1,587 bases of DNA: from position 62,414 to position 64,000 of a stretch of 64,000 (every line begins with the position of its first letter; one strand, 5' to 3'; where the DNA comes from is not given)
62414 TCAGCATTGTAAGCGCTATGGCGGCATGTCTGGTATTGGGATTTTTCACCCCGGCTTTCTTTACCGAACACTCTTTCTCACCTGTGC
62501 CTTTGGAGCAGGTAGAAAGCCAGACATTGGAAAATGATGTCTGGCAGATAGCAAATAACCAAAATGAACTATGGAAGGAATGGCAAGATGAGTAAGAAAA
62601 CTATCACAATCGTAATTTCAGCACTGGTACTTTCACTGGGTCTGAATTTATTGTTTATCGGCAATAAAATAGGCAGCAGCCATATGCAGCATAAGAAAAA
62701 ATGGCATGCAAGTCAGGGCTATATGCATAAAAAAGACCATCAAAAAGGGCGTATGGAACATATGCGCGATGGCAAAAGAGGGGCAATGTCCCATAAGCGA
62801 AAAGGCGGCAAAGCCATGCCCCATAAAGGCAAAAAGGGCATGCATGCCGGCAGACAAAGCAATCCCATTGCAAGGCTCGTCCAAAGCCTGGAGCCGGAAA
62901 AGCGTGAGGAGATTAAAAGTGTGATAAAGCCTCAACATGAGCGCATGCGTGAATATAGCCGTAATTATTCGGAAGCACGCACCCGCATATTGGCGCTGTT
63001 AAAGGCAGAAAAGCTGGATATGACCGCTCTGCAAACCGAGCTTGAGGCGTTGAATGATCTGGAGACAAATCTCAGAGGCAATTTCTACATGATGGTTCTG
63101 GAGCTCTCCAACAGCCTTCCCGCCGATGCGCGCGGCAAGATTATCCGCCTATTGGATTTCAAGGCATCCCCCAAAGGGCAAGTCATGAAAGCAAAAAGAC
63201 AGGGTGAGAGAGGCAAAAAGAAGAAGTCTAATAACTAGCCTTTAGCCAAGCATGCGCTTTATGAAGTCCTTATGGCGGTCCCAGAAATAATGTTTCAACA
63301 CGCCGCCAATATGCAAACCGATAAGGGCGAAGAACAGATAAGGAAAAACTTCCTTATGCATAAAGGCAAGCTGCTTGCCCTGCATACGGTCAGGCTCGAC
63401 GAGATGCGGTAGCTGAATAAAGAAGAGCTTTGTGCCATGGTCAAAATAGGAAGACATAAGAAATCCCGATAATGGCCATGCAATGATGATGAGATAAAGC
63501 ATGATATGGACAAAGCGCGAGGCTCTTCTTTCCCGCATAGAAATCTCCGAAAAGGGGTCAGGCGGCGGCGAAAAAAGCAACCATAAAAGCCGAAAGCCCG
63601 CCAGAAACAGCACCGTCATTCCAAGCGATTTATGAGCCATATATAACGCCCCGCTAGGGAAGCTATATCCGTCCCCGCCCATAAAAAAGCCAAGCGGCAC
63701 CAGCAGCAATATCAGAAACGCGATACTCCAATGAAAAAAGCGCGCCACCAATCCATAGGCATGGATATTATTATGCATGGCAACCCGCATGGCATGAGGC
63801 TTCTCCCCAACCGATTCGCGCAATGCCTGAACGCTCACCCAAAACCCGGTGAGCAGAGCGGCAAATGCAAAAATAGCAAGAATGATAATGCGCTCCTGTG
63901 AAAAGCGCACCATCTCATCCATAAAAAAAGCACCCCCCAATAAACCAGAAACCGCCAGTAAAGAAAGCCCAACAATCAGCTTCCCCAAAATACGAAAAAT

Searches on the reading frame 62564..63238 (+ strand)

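Call 41: search_protein_families(library=pfam, proteins=[window:62564-63238:+], max_evalue=0.001)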
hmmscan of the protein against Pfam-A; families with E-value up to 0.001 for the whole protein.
window:62564-63238:+ (224 aa): 1 family
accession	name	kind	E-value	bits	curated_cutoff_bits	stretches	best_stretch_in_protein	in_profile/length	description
PF13801.11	Metal_resist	-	2.7e-13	50.6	29.2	1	86-190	24-123/125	Heavy-metal resistance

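Call 44: search_protein_families(library=ncbifam, proteins=[window:62564-63238:+], max_evalue=0.01)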
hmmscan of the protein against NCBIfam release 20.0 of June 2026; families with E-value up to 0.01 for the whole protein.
window:62564-63238:+ (224 aa): 0 families

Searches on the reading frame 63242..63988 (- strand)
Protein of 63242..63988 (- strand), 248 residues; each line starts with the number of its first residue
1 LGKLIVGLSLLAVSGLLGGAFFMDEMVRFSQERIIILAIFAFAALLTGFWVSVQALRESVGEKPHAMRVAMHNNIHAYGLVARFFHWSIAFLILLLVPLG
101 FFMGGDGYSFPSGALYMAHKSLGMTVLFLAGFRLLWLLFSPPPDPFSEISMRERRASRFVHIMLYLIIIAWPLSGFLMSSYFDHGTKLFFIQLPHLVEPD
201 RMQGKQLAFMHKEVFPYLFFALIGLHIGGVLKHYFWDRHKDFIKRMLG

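Call 41: search_protein_families(library=pfam, proteins=[window:63242-63988:-], max_evalue=0.001)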
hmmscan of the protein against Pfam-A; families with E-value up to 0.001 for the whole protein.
window:63242-63988:- (248 aa): 1 family
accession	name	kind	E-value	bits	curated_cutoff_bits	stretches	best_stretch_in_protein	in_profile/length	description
PF01292.26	Ni_hydr_CYTB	-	6.4e-24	85.1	30.1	1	78-247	2-177/179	Prokaryotic cytochrome b561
